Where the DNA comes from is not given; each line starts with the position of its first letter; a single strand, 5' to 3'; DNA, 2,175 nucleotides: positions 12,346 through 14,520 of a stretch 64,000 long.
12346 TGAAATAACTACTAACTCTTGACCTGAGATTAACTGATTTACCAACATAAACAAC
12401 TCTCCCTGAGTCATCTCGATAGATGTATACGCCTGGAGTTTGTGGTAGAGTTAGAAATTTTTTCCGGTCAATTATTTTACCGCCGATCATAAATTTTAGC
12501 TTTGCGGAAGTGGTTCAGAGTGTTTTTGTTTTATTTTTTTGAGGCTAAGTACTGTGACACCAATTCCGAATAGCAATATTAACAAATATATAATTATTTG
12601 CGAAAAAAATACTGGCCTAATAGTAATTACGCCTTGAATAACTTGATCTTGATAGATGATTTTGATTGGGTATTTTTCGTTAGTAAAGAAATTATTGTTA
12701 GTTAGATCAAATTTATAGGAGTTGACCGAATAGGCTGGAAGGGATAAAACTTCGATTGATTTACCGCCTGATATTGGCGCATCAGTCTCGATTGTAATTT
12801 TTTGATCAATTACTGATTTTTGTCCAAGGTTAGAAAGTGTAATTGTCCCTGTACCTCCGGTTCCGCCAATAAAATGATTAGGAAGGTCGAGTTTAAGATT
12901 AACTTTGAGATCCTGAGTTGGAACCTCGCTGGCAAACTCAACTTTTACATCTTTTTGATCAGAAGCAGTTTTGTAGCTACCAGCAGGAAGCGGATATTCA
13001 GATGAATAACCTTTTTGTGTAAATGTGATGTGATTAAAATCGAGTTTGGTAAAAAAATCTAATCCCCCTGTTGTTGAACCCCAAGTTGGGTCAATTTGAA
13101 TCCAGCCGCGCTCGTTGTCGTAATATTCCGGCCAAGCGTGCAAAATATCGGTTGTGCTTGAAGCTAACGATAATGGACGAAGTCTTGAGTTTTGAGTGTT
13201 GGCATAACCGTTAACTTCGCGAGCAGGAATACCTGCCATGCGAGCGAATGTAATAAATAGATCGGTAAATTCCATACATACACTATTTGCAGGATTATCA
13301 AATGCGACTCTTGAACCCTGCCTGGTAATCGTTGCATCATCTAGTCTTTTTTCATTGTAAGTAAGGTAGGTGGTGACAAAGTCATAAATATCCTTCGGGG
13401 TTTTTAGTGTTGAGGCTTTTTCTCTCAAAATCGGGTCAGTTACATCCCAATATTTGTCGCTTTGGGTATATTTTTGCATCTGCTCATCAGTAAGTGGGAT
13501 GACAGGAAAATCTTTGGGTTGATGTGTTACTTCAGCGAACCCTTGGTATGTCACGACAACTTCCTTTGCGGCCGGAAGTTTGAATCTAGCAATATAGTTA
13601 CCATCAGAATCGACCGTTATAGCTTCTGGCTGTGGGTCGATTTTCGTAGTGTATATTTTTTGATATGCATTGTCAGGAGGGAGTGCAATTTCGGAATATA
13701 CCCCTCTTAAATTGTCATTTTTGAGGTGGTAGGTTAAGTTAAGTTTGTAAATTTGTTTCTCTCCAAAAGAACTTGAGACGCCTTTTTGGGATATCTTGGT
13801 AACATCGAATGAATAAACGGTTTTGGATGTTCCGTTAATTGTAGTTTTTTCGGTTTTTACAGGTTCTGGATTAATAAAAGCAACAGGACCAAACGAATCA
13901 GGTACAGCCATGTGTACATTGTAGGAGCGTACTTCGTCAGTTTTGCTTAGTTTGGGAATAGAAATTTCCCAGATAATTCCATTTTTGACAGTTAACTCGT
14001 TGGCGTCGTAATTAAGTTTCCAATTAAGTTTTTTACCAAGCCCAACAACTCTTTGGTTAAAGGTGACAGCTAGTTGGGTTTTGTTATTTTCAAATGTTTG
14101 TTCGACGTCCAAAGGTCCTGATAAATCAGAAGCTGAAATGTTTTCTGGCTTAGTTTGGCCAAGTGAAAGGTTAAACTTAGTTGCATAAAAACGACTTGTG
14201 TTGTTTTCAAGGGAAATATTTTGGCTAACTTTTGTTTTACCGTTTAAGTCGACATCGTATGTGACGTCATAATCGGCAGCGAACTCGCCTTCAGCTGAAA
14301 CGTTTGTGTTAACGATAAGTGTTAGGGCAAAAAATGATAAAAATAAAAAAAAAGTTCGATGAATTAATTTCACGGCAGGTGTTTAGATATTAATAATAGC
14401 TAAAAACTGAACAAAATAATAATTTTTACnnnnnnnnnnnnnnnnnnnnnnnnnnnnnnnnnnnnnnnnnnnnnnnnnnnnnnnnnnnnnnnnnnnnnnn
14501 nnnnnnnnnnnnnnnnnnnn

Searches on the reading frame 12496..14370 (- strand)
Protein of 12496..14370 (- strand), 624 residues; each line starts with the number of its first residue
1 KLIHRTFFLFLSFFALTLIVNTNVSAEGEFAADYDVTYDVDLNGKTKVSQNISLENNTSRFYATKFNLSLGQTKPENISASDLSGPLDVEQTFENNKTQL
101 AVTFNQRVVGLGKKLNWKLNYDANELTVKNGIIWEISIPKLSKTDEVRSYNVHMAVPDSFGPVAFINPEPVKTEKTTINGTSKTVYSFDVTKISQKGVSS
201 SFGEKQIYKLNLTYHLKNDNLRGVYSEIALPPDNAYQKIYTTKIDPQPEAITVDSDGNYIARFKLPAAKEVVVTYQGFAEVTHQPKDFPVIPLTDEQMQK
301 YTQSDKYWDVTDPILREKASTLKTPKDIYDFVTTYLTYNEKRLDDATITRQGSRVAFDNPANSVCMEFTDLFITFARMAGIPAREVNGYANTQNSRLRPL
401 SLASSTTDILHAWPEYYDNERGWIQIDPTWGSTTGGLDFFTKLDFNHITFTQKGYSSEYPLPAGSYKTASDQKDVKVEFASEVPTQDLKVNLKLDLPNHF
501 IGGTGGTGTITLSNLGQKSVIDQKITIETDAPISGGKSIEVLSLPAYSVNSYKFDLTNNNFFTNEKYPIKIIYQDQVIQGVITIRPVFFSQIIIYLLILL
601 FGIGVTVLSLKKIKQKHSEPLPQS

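Call 3: search_protein_families(library=pfam, proteins=[window:12496-14370:-], max_evalue=1)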
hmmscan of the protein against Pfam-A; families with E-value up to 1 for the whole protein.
window:12496-14370:- (624 aa): 1 family
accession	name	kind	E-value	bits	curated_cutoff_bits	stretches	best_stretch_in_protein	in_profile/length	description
PF01841.26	Transglut_core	-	3.5e-16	59.8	23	1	311-428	4-108/108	Transglutaminase-like superfamily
